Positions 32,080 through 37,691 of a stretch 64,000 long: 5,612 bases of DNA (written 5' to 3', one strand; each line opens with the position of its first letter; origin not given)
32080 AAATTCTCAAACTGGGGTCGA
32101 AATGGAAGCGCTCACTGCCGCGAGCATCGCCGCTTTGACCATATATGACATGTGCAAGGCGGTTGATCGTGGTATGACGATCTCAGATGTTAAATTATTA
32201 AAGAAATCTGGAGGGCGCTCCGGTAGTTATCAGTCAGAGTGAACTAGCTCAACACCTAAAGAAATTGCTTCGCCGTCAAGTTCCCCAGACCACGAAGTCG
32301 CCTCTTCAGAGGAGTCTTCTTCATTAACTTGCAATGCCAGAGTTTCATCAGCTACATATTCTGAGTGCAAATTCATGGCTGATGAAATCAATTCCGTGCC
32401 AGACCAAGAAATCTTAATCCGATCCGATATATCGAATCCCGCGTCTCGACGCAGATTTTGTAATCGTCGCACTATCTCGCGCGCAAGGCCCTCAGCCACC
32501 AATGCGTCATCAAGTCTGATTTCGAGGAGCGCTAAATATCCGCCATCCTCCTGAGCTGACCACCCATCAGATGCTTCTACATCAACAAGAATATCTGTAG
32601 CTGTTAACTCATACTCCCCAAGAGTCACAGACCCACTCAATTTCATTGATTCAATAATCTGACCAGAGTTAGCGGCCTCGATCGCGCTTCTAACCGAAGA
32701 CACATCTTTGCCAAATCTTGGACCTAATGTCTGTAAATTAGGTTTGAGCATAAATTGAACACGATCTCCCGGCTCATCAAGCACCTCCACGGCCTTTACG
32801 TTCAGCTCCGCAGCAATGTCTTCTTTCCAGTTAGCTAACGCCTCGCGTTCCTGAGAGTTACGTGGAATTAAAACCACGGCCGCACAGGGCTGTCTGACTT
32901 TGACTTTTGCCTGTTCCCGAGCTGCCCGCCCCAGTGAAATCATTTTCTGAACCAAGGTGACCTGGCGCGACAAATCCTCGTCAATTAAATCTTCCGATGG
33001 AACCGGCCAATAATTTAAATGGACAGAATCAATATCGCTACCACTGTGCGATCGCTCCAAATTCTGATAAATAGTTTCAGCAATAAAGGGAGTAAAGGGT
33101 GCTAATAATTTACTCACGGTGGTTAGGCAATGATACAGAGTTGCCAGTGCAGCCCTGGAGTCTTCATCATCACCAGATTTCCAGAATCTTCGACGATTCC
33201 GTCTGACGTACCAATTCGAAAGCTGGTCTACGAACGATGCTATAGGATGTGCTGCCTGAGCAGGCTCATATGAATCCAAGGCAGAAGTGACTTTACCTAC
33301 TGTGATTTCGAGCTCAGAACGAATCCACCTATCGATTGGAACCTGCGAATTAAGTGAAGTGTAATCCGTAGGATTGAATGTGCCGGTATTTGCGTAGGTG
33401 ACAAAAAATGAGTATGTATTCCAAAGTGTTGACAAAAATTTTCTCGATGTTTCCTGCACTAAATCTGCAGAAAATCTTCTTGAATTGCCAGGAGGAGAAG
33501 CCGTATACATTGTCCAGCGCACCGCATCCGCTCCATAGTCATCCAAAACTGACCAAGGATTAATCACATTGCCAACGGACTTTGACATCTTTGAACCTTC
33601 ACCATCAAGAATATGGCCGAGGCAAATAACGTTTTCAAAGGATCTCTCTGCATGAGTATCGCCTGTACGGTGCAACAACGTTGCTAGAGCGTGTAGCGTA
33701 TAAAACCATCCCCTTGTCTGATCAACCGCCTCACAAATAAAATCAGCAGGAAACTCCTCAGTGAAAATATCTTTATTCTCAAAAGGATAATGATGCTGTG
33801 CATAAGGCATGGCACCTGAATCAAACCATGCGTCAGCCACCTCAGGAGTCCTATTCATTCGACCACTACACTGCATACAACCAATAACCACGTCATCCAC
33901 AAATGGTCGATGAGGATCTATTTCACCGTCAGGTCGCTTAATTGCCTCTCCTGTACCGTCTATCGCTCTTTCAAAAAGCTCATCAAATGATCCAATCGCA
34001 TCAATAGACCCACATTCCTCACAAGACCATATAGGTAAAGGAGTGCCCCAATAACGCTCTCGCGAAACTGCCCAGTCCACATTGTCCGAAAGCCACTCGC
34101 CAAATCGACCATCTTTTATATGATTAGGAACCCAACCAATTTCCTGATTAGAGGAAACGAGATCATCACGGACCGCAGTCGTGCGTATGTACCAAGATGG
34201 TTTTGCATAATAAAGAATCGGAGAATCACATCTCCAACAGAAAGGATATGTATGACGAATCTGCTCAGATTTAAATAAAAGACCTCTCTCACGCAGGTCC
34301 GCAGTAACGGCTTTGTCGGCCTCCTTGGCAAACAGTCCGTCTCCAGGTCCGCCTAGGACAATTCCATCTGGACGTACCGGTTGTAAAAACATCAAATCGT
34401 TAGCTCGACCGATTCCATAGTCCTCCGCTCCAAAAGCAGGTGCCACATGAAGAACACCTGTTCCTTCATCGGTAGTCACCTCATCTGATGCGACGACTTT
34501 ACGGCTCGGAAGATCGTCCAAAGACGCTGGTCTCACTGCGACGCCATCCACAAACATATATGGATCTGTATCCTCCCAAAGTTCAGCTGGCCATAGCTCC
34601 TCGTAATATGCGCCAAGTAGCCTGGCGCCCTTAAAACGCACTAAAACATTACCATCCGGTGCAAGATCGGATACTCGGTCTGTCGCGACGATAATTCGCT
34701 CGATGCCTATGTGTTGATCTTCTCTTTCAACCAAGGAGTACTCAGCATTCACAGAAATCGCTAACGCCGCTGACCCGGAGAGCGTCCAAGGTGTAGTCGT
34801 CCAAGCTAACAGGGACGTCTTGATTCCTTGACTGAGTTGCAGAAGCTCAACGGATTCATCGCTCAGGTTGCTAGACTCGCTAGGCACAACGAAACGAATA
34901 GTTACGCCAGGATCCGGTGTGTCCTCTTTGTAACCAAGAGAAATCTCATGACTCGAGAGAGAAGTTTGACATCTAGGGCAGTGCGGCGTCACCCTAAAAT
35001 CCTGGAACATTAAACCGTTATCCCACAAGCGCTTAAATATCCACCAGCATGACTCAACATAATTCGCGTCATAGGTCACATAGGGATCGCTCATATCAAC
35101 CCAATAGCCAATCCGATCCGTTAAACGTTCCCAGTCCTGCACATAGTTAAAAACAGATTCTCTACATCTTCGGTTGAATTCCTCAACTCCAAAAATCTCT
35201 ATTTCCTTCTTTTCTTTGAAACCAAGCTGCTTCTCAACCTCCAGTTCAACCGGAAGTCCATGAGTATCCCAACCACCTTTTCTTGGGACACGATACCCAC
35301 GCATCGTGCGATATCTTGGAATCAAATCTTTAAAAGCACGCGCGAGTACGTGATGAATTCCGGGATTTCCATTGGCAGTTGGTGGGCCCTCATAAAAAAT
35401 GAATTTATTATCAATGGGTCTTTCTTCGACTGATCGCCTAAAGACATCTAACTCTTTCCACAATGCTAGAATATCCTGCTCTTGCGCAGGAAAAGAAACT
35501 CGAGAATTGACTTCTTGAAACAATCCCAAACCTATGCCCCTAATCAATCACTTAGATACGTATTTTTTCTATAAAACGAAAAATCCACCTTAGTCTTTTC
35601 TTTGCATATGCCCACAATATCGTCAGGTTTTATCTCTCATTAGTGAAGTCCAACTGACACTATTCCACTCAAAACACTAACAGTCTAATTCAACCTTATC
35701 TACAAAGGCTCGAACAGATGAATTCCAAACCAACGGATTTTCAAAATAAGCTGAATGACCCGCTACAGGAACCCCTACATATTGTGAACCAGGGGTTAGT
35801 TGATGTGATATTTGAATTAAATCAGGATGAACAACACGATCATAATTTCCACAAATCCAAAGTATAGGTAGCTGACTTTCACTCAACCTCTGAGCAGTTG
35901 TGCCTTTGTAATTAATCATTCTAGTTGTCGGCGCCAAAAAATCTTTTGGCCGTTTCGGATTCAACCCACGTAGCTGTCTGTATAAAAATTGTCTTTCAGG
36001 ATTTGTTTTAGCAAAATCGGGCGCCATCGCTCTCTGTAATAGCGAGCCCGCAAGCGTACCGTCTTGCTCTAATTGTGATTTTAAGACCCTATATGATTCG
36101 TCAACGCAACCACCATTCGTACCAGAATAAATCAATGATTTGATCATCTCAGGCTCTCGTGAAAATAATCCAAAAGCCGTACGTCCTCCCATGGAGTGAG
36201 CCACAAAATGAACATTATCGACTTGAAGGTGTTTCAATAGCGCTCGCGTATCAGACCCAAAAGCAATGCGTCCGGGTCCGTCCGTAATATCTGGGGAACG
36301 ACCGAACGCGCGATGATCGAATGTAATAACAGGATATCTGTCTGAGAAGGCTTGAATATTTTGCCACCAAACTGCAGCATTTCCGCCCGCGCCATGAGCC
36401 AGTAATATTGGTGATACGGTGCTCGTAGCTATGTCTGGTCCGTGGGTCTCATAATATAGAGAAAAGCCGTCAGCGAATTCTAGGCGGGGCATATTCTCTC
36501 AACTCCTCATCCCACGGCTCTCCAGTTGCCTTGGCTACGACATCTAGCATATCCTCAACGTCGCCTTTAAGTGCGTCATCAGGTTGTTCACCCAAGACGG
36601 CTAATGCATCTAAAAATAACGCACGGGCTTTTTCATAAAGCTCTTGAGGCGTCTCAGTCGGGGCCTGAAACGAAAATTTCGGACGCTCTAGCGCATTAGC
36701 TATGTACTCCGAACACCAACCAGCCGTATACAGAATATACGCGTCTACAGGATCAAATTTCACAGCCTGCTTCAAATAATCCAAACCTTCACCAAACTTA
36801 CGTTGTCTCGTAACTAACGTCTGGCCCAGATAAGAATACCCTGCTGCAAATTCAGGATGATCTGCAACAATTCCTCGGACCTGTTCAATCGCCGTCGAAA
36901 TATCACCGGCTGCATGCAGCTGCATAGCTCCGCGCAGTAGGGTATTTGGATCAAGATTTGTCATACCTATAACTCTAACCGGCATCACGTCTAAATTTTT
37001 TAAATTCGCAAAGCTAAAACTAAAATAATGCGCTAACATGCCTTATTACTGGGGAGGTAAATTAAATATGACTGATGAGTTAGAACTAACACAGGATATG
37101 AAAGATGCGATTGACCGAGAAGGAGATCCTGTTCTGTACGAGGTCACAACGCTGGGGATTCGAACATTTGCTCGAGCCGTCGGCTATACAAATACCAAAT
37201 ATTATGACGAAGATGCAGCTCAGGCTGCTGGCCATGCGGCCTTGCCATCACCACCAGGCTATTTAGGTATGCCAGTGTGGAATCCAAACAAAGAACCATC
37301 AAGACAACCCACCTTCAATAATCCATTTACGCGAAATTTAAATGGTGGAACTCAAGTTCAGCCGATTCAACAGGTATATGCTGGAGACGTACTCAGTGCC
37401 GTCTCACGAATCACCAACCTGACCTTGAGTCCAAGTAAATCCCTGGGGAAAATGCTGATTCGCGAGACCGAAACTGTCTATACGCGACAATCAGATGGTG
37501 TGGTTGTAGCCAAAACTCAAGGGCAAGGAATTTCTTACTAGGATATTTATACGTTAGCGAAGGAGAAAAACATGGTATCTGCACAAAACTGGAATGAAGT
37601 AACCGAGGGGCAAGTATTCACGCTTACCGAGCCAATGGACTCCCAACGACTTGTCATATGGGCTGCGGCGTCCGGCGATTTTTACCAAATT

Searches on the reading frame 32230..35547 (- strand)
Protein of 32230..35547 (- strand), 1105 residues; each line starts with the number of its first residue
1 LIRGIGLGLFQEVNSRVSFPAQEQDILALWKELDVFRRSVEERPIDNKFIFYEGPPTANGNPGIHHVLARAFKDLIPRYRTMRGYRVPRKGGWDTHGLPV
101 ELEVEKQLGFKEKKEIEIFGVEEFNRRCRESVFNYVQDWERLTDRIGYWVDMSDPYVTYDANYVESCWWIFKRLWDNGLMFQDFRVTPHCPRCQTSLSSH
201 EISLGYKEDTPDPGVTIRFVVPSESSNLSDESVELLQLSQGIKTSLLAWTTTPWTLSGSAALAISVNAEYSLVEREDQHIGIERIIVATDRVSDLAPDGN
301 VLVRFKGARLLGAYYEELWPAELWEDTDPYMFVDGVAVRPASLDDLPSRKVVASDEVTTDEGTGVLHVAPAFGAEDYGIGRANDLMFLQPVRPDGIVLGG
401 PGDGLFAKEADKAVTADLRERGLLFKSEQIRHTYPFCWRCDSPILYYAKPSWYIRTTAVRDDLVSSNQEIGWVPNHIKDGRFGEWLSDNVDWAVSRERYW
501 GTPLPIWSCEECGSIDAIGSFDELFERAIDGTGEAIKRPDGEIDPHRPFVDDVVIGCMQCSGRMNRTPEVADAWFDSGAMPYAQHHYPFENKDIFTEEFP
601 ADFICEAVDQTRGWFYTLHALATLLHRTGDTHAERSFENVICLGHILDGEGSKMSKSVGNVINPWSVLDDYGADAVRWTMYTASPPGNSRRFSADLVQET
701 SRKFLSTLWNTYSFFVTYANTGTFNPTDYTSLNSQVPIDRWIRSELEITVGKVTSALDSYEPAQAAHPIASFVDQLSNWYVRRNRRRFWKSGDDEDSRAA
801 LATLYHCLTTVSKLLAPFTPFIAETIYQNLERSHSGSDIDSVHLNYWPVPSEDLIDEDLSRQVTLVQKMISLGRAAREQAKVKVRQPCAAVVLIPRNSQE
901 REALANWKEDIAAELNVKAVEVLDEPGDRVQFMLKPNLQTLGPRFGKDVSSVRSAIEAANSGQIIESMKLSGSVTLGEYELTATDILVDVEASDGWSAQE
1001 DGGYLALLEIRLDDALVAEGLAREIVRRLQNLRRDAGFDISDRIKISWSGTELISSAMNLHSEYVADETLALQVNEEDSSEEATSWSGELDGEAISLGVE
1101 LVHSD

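Call 10: search_protein_families(library=pfam, proteins=[window:32230-35547:-], max_evalue=0.001)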
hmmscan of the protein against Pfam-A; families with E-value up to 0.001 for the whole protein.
window:32230-35547:- (1105 aa): 4 families
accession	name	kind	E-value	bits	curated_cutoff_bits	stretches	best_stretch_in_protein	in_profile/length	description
PF00133.28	tRNA-synt_1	-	3.3e-113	379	22.7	1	26-687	2-408/414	tRNA synthetases class I (I, L, M and V)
PF19302.4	DUF5915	-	1.8e-42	145.5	27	1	910-1100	3-193/195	Domain of unknown function (DUF5915)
PF08264.19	Anticodon_1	-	2e-34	119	25.1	1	739-890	1-146/148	Anticodon-binding domain of tRNA ligase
PF09334.17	tRNA-synt_1g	-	8.1e-12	45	20.1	1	638-701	313-375/391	tRNA synthetases class I (M)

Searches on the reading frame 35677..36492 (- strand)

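Call 7: search_protein_families(library=pfam, proteins=[window:35677-36492:-], max_evalue=0.001)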
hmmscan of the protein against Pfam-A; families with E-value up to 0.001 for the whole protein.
window:35677-36492:- (271 aa): 3 families
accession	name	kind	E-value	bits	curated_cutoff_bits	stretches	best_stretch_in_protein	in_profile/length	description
PF00561.26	Abhydrolase_1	-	9e-30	104.6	25.8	1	28-253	2-245/245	alpha/beta hydrolase fold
PF12697.13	Abhydrolase_6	-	2.6e-15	58.1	26.3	1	29-253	1-211/217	Alpha/beta hydrolase family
PF12146.15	Hydrolase_4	-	1.9e-11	44.2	27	1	29-224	7-208/239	Serine aminopeptidase, S33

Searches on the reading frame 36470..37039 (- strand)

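Call 10: search_protein_families(library=pfam, proteins=[window:36470-37039:-], max_evalue=0.001)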
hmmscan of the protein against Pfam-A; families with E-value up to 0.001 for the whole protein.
window:36470-37039:- (189 aa): 2 families
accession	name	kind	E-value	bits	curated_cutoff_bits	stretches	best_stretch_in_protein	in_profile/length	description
PF13428.12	TPR_14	-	8.7e-06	26.4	23.5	0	34-73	4-43/44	Tetratricopeptide repeat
PF13432.12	TPR_16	-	0.00016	22.5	32.7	0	43-99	9-64/65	Tetratricopeptide repeat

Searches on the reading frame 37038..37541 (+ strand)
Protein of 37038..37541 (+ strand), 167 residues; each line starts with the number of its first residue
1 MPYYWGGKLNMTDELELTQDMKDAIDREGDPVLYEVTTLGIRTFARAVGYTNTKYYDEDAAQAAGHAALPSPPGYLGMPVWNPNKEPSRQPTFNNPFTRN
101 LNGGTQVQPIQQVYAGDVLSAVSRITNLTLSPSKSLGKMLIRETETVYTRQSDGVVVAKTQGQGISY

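Call 10: search_protein_families(library=pfam, proteins=[window:37038-37541:+], max_evalue=0.001)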
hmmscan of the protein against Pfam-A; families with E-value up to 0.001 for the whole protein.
window:37038-37541:+ (167 aa): 1 family
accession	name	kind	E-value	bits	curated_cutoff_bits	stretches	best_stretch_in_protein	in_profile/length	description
PF13452.11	FAS1_DH_region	-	1.7e-20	73.9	22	1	30-157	8-130/132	FAS1-like, dehydratase domain region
